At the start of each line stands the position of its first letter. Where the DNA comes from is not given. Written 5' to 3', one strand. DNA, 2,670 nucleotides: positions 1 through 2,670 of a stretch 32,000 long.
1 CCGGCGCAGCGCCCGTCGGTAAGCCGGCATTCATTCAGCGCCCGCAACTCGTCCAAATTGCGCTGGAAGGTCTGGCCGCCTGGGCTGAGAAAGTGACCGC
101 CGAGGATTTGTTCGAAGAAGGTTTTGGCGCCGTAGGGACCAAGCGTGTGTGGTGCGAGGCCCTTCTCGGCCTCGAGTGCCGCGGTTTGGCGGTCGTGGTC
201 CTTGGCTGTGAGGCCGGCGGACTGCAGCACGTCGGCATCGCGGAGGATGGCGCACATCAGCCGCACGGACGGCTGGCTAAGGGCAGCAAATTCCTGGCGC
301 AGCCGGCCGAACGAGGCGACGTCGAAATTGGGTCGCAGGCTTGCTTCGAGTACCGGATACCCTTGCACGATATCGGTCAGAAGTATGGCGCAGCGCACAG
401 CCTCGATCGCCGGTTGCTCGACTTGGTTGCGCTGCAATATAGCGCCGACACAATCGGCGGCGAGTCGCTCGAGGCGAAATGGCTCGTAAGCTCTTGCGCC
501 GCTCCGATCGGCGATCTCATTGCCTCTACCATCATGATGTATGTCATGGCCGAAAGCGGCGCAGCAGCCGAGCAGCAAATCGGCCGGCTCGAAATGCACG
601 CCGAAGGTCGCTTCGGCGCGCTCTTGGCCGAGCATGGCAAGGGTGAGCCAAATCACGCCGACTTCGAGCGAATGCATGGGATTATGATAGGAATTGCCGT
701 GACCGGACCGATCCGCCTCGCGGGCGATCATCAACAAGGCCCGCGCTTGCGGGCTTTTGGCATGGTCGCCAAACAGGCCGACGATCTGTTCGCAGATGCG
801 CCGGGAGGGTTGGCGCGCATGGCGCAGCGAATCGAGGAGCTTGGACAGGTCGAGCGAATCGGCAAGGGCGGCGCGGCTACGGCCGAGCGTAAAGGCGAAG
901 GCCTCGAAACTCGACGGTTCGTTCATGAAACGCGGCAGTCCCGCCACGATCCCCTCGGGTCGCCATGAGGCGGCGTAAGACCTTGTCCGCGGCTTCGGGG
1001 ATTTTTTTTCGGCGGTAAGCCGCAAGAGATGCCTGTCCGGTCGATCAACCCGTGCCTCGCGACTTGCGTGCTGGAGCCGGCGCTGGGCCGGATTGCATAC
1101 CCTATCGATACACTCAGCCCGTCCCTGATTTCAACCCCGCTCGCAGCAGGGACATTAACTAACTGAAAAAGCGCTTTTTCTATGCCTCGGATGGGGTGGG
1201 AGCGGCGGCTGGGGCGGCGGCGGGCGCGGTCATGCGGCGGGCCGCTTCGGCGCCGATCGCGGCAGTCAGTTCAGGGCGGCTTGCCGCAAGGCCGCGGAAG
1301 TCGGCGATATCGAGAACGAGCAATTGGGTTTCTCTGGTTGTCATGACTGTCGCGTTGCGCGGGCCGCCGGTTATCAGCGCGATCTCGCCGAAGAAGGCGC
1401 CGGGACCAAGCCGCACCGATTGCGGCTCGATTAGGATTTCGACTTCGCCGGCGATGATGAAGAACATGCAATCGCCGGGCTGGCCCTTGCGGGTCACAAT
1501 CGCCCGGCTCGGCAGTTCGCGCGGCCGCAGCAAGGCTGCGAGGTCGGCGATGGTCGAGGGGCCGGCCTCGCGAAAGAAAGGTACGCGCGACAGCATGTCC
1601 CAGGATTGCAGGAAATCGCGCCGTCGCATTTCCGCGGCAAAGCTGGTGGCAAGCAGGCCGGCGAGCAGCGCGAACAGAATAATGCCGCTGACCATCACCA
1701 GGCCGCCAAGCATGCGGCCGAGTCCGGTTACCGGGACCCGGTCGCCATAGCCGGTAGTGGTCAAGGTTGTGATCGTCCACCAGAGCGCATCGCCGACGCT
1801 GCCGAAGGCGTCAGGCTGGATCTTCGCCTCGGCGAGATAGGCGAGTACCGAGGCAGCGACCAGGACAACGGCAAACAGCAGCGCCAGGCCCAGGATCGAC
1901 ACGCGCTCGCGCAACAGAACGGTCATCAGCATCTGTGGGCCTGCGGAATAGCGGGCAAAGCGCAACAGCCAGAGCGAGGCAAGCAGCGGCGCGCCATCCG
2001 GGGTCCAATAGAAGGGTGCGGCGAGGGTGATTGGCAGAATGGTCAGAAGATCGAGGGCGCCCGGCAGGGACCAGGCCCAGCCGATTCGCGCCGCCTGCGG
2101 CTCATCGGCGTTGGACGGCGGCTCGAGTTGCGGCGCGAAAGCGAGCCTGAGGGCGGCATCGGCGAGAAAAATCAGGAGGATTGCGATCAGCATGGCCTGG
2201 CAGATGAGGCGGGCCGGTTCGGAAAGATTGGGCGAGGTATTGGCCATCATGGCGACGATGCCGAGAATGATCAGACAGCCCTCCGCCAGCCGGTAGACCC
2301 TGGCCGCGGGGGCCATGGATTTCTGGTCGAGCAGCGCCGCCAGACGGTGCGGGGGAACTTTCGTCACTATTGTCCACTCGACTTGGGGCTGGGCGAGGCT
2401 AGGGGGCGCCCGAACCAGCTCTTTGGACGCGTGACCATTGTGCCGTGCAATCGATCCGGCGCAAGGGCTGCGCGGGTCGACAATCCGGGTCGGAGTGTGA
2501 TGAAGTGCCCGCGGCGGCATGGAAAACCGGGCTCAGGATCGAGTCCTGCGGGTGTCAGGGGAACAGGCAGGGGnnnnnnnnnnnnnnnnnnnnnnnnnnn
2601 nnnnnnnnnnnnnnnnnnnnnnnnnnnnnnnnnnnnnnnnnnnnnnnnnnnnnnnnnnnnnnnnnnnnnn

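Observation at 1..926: Hidden minus-strand gene with a eukaryote-type class I PDE signature; the listed 291-aa plus-strand ORF is its shadow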

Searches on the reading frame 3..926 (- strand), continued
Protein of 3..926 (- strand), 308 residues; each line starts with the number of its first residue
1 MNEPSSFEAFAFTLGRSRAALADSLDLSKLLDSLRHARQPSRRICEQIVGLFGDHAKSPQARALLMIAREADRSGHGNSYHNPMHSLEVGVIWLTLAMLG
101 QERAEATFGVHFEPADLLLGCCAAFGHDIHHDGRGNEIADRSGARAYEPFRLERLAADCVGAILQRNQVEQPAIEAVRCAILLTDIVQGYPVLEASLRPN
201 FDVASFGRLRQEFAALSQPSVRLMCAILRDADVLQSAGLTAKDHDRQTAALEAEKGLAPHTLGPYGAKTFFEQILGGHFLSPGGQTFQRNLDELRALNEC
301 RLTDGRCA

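Call 52: search_protein_families(library=pfam, proteins=[L009:6690-7193:+, L011:4380-5246:+, L011:6566-7912:-, L012:1881-5417:-, L012:7149-9383:+, L014:955-2361:-, L014:4053-4973:-, L018:1-2157:+, L018:2953-5154:+, L036:6690-7850:+], max_evalue=0.0001)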
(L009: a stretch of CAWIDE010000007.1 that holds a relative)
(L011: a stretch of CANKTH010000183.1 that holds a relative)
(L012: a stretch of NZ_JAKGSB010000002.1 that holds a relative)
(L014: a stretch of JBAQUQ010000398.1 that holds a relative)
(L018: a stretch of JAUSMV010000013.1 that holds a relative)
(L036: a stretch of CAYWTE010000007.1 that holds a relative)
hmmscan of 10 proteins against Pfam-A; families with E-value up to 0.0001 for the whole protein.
L009:6690-7193:+ (168 aa): 0 families

L011:4380-5246:+ (289 aa): 1 family
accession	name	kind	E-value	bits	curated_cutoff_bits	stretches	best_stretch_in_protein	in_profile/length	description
PF01553.26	Acyltransferase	-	2.9e-26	92.3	23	1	109-222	15-131/132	Acyltransferase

L011:6566-7912:- (449 aa): 2 families
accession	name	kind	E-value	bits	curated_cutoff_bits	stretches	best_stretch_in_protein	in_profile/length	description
PF13654.12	AAA_32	-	5.6e-06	26.8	21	1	8-48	35-75/133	LonB-like, AAA domain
PF20436.4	LonB_AAA-LID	-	7.7e-05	23.1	22.4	0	124-187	2-65/65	Archaeal LonB, AAA+ ATPase LID domain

L012:1881-5417:- (1179 aa): 3 families
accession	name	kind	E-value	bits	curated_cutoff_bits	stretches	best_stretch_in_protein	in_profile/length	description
PF00501.34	AMP-binding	-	2.8e-55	188.1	29.9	1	685-1040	7-384/384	AMP-binding enzyme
PF01553.26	Acyltransferase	-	1.4e-18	67.4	23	1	482-605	1-131/132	Acyltransferase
PF07690.21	MFS_1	-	6.1e-08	32.4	33.4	1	20-192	177-345/347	Major Facilitator Superfamily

L012:7149-9383:+ (745 aa): 0 families

L014:955-2361:- (469 aa): 1 family
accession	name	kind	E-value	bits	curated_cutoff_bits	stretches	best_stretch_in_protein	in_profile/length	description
PF01554.23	MatE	-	8.9e-45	152.7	24.9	2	253-413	1-160/161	MatE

L014:4053-4973:- (307 aa): 0 families

L018:1-2157:+ (719 aa): 6 families
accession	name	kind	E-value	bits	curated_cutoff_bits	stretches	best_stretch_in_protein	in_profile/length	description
PF13487.12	HD_5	-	4.4e-44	150.7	27.2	1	527-682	3-170/170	HD domain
PF00072.30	Response_reg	-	1.3e-12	48.2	30.2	1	7-107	1-98/111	Response regulator receiver domain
PF01590.32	GAF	-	2.3e-12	48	22.4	1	165-320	1-133/133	GAF domain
PF13185.12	GAF_2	-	7.8e-09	36.3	28.6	1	164-321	2-136/136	GAF domain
PF01966.28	HD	-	2.4e-08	34.7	22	0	352-425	2-59/116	HD domain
PF13492.12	GAF_3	-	2.5e-05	25.1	27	0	168-322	4-129/129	GAF domain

L018:2953-5154:+ (734 aa): 2 families
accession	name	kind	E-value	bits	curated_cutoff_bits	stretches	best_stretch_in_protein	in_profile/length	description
PF05226.16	CHASE2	-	2.3e-62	211.3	26.3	1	45-389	4-254/257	CHASE2 domain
PF00211.25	Guanylate_cyc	-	6.7e-18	65.4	21.9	1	488-662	6-175/183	Adenylate and Guanylate cyclase catalytic domain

L036:6690-7850:+ (387 aa): 2 families
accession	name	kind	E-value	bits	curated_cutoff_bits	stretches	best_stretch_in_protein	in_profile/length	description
PF01189.24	Methyltr_RsmB-F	-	6.2e-29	101.5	27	1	209-373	7-172/199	16S rRNA methyltransferase RsmB/F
PF13847.12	Methyltransf_31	-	3.9e-05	23.8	27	0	208-349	1-128/145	Methyltransferase domain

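Call 54: search_protein_families(library=pfam, proteins=[L029:3910-5460:-, L029:6734-7267:-, L029:7267-8283:+, L034:4758-5390:-, L036:2105-5569:-, L038:4151-5461:-, L039:3310-5781:+, L043:2-979:-, L010:4409-5104:+, L020:1408-4785:-], max_evalue=0.0001)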
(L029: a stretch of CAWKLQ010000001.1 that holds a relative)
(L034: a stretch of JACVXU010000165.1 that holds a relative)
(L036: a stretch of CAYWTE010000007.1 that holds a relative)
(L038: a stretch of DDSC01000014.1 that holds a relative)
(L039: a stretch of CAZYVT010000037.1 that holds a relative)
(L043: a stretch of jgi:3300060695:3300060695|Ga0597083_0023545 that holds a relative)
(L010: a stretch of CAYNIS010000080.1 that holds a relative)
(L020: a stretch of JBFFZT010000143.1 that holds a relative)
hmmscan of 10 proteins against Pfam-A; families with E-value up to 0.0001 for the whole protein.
L029:3910-5460:- (517 aa): 1 family
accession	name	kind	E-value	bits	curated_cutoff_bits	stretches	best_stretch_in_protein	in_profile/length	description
PF01554.23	MatE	-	1.2e-47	162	24.9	2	302-462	1-160/161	MatE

L029:6734-7267:- (178 aa): 1 family
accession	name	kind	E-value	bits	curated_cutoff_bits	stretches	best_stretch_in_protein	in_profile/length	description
PF12680.13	SnoaL_2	-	3e-12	47.5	27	1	73-169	1-99/102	SnoaL-like domain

L029:7267-8283:+ (339 aa): 0 families

L034:4758-5390:- (211 aa): 0 families

L036:2105-5569:- (1155 aa): 4 families
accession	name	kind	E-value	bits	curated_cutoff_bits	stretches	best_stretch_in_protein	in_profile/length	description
PF00501.34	AMP-binding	-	3.6e-58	197.7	29.9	1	665-1016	14-384/384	AMP-binding enzyme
PF01553.26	Acyltransferase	-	1.7e-17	63.9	23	1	455-577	2-131/132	Acyltransferase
PF07690.21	MFS_1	-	9.7e-13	48.2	33.4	1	53-331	21-293/347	Major Facilitator Superfamily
PF05977.19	MFS_3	-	1e-07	31.2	27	1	65-157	45-139/524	Transmembrane secretion effector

L038:4151-5461:- (437 aa): 3 families
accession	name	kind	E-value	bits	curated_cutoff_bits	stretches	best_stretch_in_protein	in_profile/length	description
PF00591.27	Glycos_transf_3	-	3e-43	148.7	27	1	81-310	3-252/253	Glycosyl transferase family, a/b domain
PF07831.19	PYNP_C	-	1.1e-18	67.1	27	1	351-424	1-74/75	Pyrimidine nucleoside phosphorylase C-terminal domain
PF02885.22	Glycos_trans_3N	-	1.4e-18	66.8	26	1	6-68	1-63/63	Glycosyl transferase family, helical bundle domain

L039:3310-5781:+ (824 aa): 1 family
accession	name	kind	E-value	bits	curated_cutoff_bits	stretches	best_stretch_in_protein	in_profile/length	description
PF01804.23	Penicil_amidase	-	1.8e-245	817.6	21.3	1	66-811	1-674/675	Penicillin amidase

L043:2-979:- (326 aa): 1 family
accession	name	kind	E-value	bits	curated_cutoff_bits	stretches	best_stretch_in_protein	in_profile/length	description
PF00664.28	ABC_membrane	-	3e-13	50.5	28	1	88-315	38-265/274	ABC transporter transmembrane region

L010:4409-5104:+ (232 aa): 0 families

L020:1408-4785:- (1126 aa): 4 families
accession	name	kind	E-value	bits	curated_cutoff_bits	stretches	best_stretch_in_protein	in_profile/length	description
PF13191.12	AAA_16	-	1.9e-22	81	32.6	1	301-487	2-165/167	AAA ATPase domain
PF00211.25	Guanylate_cyc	-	1.8e-20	73.8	21.9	1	106-274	6-175/183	Adenylate and Guanylate cyclase catalytic domain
PF07647.24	SAM_2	-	5.3e-10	39.8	20.5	1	24-80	7-65/66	SAM domain (Sterile alpha motif)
PF00536.37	SAM_1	-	9.1e-09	36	23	1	27-81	9-64/64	SAM domain (Sterile alpha motif)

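Call 77: list_cluster_members(proteins=[P0035, P0041, P0047, P0052, P0078, P0094, P0108, P0109, P0143, P0080])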
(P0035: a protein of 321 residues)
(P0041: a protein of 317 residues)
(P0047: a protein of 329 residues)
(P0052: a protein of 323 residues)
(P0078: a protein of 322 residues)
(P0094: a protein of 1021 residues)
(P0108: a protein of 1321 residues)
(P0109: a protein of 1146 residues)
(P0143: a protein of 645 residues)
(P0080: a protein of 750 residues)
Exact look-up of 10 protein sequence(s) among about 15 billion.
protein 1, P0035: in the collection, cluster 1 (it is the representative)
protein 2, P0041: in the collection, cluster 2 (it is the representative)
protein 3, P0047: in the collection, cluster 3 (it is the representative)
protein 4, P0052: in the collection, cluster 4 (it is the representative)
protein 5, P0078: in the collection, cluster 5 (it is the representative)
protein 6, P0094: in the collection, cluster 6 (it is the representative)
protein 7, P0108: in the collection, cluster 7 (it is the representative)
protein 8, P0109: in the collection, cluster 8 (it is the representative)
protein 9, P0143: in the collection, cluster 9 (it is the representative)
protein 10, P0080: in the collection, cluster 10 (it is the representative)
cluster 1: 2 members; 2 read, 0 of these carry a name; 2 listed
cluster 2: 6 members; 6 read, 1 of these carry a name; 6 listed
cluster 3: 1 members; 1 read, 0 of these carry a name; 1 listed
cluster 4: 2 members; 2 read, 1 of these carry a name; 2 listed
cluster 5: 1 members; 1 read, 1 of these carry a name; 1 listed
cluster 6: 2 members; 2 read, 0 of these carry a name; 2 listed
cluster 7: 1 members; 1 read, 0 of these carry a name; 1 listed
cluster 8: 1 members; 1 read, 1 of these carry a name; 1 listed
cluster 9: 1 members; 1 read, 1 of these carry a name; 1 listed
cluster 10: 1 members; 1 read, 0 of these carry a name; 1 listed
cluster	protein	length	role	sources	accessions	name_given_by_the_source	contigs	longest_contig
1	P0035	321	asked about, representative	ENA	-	-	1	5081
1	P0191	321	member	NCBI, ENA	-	-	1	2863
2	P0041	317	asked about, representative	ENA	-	-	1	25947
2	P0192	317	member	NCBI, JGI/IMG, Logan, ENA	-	hypothetical protein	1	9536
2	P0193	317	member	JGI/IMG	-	-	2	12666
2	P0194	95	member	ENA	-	-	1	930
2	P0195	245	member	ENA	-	-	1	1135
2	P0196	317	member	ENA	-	-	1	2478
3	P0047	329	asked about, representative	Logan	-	-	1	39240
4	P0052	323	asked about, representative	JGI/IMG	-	hypothetical protein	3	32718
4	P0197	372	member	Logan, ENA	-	-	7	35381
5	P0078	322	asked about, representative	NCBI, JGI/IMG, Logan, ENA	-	hypothetical protein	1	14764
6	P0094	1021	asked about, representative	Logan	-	-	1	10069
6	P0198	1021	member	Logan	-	-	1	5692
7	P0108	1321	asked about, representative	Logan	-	-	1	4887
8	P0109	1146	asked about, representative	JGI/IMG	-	uncharacterized protein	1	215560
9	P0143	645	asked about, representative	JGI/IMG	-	ribose-phosphate pyrophosphokinase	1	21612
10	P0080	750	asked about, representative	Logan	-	-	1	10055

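Call 82: search_protein_families(library=padloc, proteins=[window:3-926:-], max_evalue=0.01)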
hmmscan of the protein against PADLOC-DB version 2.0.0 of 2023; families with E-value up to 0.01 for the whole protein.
window:3-926:- (308 aa): 0 families

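Call 83: search_protein_families(library=ncbifam, proteins=[P0190, L018:2118-3032:+, L012:5653-6768:+], max_evalue=0.001)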
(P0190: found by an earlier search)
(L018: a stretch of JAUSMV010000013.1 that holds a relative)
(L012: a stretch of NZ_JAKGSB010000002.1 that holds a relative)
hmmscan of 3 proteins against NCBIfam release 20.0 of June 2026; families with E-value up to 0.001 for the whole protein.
P0190 (329 aa): 0 families

L018:2118-3032:+ (305 aa): 0 families

L012:5653-6768:+ (372 aa): 0 families

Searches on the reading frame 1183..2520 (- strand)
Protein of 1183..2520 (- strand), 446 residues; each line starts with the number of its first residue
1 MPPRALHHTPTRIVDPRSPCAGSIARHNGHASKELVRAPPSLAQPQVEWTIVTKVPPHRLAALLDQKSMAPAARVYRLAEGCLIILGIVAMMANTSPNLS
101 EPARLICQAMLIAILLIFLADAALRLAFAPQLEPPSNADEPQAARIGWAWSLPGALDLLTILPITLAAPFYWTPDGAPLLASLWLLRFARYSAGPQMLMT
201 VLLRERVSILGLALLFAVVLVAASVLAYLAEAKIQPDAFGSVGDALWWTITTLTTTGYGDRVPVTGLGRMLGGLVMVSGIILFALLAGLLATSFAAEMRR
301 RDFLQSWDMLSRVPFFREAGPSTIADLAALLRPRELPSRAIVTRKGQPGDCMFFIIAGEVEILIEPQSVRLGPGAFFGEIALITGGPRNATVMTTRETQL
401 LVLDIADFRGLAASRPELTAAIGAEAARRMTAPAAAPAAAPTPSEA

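Call 4: search_protein_families(library=pfam, proteins=[window:1183-2520:-], max_evalue=1)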
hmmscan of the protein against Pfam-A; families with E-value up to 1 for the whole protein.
window:1183-2520:- (446 aa): 4 families
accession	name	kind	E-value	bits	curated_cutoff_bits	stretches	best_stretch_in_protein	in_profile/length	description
PF00520.37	Ion_trans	-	4.5e-19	69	25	1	81-300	9-239/241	Ion transport protein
PF00027.35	cNMP_binding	-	3.2e-17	62.7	27.5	1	334-413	2-87/89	Cyclic nucleotide-binding domain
PF07885.22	Ion_trans_2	-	6.9e-14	51.9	22.5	1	216-293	3-76/79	Ion channel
PF17159.10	MASE3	-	0.51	10.3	31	1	145-239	42-132/226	Membrane-associated sensor domain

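Call 5: search_protein_families(library=ncbifam, proteins=[window:1183-2520:-], max_evalue=1)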
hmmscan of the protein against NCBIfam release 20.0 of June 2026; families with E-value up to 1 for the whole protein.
window:1183-2520:- (446 aa): 7 families
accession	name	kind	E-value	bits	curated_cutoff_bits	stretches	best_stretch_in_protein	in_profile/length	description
NF008732.0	PRK11753.1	equivalog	2.6e-08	33.6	266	1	331-431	23-130/214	cAMP-activated global transcriptional regulator CRP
NF040645.1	K_channel_Meth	equivalog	5.3e-07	29.7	300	1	206-281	123-199/203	hyperpolarization-activated voltage-gated potassium channel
NF058543.1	ActPatMycb56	equivalog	6.2e-07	28.6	460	1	315-411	3-104/317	acetyltransferase Pat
NF007828.0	PRK10537.1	equivalog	5e-06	25.7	425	1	220-284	158-221/403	voltage-gated potassium channel protein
NF041163.2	encap_f2b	equivalog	0.0003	20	400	1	310-428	73-199/450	family 2B encapsulin nanocompartment shell protein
NF006901.0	PRK09392.1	equivalog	0.002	17.5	211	1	309-428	8-132/236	transcriptional activator FtrB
TIGR03896.1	cyc_nuc_ocin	subfamily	0.0081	15.5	161.05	1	315-407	145-243/317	bacteriocin-type transport-associated protein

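Call 66: search_solved_structures(query=window:1183-2520:-, max_evalue=0.00001, show_alignments=1)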
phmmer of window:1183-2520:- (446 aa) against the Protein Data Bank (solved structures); distinct sequences matched with E-value up to 0.00001: 226 (the best 60 are shown).
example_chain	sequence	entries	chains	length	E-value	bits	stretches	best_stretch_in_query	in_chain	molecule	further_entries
4chv_A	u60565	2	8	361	1.1e-67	232.1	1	68-436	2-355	CYCLIC NUCLEOTIDE-GATED POTASSIUM CHANNEL MLL3241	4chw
2zd9_A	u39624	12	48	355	1.4e-67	231.8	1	68-435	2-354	Mll3241 protein | Cyclic nucleotide-gated potassium channel mll3241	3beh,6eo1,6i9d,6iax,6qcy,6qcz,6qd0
2k0g_A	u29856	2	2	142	4.4e-33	118.1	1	296-435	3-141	Mll3241 protein | Cyclic nucleotide-gated potassium channel mll3241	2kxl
3cl1_A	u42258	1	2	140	6.7e-33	117.6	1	297-435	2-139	Mll3241 protein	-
4muv_A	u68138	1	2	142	2.3e-32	115.8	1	296-435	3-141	Cyclic nucleotide-gated potassium channel mll3241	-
3clp_A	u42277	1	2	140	3.1e-32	115.4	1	297-435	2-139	Mll3241 protein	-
1vp6_A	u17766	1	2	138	3.3e-32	115.3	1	298-435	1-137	Cyclic-nucleotide binding domain of mesorhizobium loti CNG potassium channel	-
3co2_A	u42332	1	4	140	7e-32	114.2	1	297-435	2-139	Mlotik1 ion channel protein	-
1u12_A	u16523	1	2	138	7.2e-32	114.1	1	298-428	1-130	cyclic nucleotide binding domain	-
6m63_A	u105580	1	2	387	5.2e-27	98.2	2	294-363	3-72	Chimera of Cyclic nucleotide-gated potassium channel mll3241 and Yellow fluorescent protei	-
5v4s_A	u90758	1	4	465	6.5e-19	71.5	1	297-422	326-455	Transporter, cation channel family / cyclic nucleotide-binding domain multi-domain protein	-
8vta_A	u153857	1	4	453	8.6e-19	71.1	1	307-431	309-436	Transcriptional regulator, Crp/Fnr family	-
7rtf_A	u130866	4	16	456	1.1e-18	70.8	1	307-431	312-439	SthK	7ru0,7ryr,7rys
8vtb_A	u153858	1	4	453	1.1e-18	70.7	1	307-431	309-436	Transcriptional regulator, Crp/Fnr family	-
10rx_A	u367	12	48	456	1.9e-18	69.9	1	307-431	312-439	Transcriptional regulator, Crp/Fnr family | SthK cyclic nucleotide-gated potassium channel | Putative transcriptional regulator, Crp/Fnr family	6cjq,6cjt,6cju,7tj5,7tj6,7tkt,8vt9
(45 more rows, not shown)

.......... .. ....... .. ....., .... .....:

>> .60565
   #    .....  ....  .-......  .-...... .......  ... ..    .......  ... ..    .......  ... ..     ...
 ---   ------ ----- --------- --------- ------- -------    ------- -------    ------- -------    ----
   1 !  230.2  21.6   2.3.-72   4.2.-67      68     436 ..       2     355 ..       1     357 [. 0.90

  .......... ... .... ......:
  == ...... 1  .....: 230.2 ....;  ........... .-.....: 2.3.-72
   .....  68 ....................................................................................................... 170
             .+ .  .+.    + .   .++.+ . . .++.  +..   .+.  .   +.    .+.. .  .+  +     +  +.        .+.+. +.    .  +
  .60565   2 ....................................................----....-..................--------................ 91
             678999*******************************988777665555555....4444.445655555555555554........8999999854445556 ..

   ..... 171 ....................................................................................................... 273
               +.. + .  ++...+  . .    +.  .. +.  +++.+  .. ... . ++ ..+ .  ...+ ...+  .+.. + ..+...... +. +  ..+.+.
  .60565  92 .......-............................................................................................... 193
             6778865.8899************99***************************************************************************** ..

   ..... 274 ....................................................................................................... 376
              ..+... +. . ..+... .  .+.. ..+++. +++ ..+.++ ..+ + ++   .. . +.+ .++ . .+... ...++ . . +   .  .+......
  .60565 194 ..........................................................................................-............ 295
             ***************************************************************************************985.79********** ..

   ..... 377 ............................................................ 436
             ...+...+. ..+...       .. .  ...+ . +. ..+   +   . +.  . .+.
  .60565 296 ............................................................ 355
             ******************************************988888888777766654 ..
